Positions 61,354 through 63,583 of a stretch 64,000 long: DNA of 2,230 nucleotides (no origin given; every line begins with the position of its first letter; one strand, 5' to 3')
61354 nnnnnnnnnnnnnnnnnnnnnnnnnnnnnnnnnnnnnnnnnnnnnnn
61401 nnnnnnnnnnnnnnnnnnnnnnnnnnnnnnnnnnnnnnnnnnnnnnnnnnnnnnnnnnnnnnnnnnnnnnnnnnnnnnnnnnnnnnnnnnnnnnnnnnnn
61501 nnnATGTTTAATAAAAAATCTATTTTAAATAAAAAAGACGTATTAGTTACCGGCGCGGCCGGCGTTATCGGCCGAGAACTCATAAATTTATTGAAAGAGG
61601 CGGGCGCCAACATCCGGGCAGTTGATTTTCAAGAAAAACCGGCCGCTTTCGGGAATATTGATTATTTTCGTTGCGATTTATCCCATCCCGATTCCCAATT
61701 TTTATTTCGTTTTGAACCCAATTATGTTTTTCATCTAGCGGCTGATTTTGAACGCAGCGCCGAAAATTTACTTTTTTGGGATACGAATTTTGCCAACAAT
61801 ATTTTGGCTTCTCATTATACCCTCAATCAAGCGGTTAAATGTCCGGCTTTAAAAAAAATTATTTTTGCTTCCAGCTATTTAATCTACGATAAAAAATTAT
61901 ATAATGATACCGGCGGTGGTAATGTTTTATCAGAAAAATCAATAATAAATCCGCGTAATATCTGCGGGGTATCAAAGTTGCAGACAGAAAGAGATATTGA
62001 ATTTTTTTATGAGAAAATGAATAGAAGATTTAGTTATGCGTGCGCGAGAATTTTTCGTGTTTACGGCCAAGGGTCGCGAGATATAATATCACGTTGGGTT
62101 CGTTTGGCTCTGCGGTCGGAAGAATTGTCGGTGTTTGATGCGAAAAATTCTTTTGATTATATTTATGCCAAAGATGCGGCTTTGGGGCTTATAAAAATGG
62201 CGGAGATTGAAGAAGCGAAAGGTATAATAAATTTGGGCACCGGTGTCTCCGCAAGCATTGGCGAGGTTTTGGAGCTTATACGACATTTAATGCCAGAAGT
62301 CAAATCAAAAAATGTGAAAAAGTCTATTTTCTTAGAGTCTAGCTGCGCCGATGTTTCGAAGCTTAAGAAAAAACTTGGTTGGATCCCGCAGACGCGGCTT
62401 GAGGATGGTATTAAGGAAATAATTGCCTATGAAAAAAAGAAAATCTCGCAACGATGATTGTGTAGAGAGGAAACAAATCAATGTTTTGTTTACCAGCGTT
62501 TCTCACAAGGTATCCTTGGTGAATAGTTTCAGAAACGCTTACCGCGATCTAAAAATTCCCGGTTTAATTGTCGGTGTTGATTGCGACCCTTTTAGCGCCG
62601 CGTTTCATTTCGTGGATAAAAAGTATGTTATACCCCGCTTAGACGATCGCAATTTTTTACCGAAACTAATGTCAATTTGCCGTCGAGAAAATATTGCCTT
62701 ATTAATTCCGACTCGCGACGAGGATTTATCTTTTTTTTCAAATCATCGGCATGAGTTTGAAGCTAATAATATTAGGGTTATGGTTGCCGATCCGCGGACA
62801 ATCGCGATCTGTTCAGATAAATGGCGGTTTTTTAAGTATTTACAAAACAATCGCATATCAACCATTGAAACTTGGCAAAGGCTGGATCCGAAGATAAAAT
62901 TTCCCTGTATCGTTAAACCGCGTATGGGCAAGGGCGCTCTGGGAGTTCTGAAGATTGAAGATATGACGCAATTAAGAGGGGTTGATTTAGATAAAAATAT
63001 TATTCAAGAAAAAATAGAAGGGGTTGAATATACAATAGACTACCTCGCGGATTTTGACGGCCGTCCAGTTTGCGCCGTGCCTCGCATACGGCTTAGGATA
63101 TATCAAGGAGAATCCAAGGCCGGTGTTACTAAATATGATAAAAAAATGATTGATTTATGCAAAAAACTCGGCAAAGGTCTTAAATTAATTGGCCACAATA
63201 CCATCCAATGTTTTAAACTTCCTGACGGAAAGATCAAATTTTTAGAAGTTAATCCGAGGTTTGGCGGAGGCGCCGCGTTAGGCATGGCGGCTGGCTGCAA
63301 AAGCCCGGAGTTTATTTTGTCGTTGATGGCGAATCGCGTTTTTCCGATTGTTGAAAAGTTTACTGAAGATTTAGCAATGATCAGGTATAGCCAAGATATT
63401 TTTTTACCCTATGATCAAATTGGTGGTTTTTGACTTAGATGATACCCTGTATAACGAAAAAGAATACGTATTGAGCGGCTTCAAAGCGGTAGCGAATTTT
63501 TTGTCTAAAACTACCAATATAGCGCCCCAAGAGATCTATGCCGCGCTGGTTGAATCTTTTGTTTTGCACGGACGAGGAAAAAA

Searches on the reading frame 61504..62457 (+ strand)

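Call 22: search_protein_families(library=pfam, proteins=[window:61504-62457:+], max_evalue=0.001)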
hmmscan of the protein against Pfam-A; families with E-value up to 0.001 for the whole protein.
window:61504-62457:+ (317 aa): 5 families
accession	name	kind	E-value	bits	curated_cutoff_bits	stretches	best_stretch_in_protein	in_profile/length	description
PF01370.27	Epimerase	-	2.1e-27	96.5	20.9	1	13-245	1-240/240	NAD dependent epimerase/dehydratase family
PF16363.11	GDP_Man_Dehyd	-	5.5e-15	56.1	27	1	14-305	1-331/332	GDP-mannose 4,6 dehydratase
PF04321.23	RmlD_sub_bind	-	1.6e-11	44.2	27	1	13-216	3-181/287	RmlD substrate binding domain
PF01073.25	3Beta_HSD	-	1.4e-07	31.3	22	1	14-228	1-224/280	3-beta hydroxysteroid dehydrogenase/isomerase family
PF02719.21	Polysacc_synt_2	-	5.5e-06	26.2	20.2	0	13-45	1-34/293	Polysaccharide biosynthesis protein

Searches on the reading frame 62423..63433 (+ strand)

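Call 22: search_protein_families(library=pfam, proteins=[window:62423-63433:+], max_evalue=0.001)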
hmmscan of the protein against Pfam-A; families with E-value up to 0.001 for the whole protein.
window:62423-63433:+ (336 aa): 4 families
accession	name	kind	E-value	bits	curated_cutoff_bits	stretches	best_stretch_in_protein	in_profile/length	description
PF21360.3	PylC-like_N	-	1.3e-20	73.8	27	1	21-119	1-95/96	PylC-like, N-terminal domain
PF02655.19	ATP-grasp_3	-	2.2e-17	64.1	23.2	1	130-282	1-159/160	ATP-grasp domain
PF15632.11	ATPgrasp_Ter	-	9.8e-17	61.4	29.1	1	191-310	4-116/131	ATP-grasp in the biosynthetic pathway with Ter operon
PF13535.11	ATP-grasp_4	-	1.8e-07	31.4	27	0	158-255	1-126/160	ATP-grasp domain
